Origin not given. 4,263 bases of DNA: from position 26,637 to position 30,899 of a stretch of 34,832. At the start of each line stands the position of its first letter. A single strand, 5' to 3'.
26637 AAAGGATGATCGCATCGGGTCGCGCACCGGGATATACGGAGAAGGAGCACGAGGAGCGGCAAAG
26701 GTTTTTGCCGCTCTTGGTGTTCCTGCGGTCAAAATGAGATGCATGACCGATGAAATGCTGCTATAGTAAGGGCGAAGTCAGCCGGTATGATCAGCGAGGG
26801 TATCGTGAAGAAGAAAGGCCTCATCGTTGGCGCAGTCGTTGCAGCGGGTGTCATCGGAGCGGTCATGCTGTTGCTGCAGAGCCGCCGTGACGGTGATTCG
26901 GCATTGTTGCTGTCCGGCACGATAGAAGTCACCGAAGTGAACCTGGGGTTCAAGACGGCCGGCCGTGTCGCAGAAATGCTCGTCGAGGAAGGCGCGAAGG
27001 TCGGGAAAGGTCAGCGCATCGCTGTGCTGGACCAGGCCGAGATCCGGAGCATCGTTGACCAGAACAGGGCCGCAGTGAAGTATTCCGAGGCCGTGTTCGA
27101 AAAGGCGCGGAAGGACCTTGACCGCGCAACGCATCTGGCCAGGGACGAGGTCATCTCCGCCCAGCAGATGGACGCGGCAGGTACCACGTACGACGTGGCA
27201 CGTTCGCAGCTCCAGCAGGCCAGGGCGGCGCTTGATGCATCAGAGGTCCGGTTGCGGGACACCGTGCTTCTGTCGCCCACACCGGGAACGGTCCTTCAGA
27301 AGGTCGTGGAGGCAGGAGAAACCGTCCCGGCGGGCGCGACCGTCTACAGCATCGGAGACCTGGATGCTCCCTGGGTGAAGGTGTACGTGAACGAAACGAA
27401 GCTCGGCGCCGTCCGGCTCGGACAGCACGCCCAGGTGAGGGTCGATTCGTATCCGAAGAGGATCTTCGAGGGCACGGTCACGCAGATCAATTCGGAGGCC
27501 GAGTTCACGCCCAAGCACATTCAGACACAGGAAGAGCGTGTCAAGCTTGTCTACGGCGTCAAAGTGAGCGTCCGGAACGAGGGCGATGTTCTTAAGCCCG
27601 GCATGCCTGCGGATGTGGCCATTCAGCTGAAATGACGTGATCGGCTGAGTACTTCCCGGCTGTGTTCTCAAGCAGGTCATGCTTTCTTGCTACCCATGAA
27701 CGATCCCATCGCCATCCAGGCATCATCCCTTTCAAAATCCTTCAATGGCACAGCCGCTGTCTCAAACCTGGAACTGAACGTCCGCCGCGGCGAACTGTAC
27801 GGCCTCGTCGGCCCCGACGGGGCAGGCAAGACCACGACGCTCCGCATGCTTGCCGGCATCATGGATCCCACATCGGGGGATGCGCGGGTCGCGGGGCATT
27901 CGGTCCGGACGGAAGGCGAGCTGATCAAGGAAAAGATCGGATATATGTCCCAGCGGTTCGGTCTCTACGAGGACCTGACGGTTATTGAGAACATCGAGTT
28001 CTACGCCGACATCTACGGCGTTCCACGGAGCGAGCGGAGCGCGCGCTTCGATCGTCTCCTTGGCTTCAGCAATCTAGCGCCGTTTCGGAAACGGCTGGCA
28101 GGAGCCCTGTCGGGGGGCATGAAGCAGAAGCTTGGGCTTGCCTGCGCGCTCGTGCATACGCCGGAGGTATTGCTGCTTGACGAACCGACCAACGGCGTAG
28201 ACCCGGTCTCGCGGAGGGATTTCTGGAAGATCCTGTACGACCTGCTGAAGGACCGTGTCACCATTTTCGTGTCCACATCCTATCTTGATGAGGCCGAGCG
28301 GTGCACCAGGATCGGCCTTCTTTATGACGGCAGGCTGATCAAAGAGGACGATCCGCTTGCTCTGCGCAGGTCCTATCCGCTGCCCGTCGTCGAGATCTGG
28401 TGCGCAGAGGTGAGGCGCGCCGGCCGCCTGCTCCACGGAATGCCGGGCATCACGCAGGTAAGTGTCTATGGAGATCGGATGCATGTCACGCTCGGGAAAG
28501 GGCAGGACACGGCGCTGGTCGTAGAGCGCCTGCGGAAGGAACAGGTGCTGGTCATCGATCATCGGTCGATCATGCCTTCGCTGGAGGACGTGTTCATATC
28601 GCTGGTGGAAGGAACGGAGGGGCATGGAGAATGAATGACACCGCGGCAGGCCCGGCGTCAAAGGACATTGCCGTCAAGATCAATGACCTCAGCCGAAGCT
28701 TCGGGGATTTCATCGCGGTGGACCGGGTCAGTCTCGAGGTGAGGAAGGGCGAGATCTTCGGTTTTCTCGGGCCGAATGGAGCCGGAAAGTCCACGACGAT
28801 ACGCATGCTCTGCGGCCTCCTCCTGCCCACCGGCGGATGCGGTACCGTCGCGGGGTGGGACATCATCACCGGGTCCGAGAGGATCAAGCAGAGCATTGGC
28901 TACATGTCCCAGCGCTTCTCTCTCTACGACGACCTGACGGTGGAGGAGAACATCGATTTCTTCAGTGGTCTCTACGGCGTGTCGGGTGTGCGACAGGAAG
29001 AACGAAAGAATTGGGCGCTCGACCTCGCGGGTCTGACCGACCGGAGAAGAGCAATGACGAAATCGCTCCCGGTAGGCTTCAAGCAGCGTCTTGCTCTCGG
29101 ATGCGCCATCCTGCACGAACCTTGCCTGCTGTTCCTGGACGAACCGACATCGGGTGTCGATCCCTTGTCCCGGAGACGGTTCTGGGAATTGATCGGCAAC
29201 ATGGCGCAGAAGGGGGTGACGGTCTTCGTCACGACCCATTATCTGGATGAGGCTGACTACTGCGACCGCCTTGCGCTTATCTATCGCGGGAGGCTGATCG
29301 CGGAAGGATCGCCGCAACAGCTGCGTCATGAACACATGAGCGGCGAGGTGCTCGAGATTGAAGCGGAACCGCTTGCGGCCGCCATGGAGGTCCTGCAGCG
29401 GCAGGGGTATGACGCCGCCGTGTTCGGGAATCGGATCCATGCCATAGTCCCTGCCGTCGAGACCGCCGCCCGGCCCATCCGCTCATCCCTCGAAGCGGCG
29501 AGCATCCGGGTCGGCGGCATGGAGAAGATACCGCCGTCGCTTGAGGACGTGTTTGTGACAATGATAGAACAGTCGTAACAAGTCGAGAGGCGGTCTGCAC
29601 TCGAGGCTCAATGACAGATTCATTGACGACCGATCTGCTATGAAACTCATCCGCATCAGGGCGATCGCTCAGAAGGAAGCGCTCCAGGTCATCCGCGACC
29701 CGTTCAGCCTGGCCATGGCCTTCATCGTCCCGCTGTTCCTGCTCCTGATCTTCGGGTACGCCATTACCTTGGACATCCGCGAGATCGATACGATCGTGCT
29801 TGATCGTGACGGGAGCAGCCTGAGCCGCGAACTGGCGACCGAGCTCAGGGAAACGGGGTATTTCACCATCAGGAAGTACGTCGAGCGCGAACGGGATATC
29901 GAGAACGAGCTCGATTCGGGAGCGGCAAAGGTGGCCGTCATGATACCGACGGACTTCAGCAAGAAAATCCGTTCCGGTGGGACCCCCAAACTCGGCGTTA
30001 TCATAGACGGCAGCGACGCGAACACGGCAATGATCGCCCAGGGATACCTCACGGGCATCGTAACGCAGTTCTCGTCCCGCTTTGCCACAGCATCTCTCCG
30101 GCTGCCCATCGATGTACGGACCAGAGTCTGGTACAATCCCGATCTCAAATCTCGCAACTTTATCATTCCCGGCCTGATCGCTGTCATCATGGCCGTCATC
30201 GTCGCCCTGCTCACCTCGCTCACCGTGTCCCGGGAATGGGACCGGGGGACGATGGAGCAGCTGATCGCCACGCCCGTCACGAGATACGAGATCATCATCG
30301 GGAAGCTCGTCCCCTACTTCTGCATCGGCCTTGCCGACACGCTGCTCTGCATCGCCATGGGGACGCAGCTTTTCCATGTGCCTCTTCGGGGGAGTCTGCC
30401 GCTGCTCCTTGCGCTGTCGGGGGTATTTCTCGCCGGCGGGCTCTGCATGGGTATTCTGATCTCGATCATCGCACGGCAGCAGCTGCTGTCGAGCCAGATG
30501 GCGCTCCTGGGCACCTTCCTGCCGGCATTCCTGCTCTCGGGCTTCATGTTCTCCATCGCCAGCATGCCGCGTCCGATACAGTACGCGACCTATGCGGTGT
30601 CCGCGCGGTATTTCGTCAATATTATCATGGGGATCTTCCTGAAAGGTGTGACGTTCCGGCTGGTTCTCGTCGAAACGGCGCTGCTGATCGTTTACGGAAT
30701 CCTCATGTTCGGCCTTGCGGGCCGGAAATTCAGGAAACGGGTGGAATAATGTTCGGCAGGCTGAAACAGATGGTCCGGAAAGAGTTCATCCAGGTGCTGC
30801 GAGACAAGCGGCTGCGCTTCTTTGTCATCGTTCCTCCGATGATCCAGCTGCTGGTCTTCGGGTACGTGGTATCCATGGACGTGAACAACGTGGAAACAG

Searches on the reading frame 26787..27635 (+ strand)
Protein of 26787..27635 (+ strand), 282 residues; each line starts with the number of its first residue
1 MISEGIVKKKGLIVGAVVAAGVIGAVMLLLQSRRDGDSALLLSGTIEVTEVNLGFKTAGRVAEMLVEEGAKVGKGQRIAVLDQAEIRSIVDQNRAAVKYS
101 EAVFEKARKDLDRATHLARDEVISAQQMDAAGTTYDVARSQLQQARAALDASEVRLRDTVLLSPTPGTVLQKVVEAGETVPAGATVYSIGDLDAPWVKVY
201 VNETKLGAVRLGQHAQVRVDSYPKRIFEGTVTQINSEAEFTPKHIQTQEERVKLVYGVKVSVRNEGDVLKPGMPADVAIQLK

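Call 10: search_protein_families(library=pfam, proteins=[window:26787-27635:+])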
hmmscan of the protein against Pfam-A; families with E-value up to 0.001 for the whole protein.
window:26787-27635:+ (282 aa): 5 families
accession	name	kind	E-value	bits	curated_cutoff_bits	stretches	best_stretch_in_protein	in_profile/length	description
PF16576.10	HlyD_D23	-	2.3e-21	76.5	30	1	51-274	20-213/214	Barrel-sandwich domain of CusB or HlyD membrane-fusion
PF13437.12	HlyD_3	-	1e-15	58.8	22.2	1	161-272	2-106/106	HlyD family secretion protein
PF03793.24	PASTA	-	0.00027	21.3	23.2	0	136-186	5-58/64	PASTA domain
PF13533.13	Biotin_lipoyl_2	-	0.00047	20.4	29.8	0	54-82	4-32/32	Biotin-lipoyl like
PF00364.28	Biotin_lipoyl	-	0.00095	19.4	22.1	0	57-81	49-73/73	Biotin-requiring enzyme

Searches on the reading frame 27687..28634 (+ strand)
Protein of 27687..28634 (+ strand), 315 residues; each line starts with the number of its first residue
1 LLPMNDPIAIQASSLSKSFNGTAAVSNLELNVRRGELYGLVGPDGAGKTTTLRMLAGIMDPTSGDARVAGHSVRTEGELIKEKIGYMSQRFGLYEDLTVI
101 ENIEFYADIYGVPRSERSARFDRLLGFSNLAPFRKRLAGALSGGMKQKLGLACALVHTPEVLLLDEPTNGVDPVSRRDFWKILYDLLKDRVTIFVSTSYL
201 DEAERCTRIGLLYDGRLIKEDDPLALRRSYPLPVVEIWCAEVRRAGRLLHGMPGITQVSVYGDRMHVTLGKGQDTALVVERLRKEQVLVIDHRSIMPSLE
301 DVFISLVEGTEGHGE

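Call 10: search_protein_families(library=pfam, proteins=[window:27687-28634:+])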
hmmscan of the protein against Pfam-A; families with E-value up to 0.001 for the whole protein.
window:27687-28634:+ (315 aa): 3 families
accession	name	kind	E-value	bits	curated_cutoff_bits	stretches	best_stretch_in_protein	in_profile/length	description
PF00005.33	ABC_tran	-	8.5e-32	111.1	25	1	26-169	2-137/137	ABC transporter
PF13304.12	AAA_21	-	3.1e-09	37.8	27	1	138-197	235-297/304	AAA domain, putative AbiEii toxin, Type IV TA system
PF13732.12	DrrA1-3_C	-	5.1e-06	27.6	27.4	1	226-307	6-81/81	ATP-binding protein DrrA1-3-like, C-terminal domain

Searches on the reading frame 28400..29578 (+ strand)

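Call 10: search_protein_families(library=pfam, proteins=[window:28400-29578:+])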
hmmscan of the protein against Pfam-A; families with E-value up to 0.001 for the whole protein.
window:28400-29578:+ (392 aa): 3 families
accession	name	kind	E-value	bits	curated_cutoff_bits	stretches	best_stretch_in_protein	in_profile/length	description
PF00005.33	ABC_tran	-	7e-26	91.9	25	1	108-251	2-137/137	ABC transporter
PF13304.12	AAA_21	-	3.2e-11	44.3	27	1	229-280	243-298/304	AAA domain, putative AbiEii toxin, Type IV TA system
PF13732.12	DrrA1-3_C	-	5.1e-05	24.3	27.4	1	303-387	1-79/81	ATP-binding protein DrrA1-3-like, C-terminal domain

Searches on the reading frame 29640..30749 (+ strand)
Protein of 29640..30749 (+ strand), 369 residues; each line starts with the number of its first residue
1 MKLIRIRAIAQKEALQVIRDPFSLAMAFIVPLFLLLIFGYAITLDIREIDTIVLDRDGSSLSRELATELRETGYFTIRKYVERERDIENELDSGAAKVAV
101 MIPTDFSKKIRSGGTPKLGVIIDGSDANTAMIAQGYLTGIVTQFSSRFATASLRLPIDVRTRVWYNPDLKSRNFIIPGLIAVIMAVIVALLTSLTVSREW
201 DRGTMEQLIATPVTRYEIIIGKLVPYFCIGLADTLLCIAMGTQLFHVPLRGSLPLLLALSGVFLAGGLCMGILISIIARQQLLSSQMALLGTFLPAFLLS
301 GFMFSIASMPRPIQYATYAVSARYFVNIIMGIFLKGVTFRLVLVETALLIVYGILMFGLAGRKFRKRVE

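Call 10: search_protein_families(library=pfam, proteins=[window:29640-30749:+])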
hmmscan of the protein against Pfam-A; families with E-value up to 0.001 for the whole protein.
window:29640-30749:+ (369 aa): 4 families
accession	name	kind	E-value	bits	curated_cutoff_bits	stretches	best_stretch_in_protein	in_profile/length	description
PF12698.13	ABC2_membrane_3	-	1e-45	156.8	31.6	1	23-360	3-345/347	ABC-2 family transporter protein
PF01061.29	ABC2_membrane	-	1.1e-19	71.3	26.9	1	171-334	46-211/211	ABC-2 type transporter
PF12679.13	ABC2_membrane_2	-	8.7e-15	55.2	27.2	1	8-357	2-278/283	ABC-2 family transporter protein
PF12730.13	ABC2_membrane_4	-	2.8e-07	31.2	27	1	179-292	55-176/179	ABC-2 family transporter protein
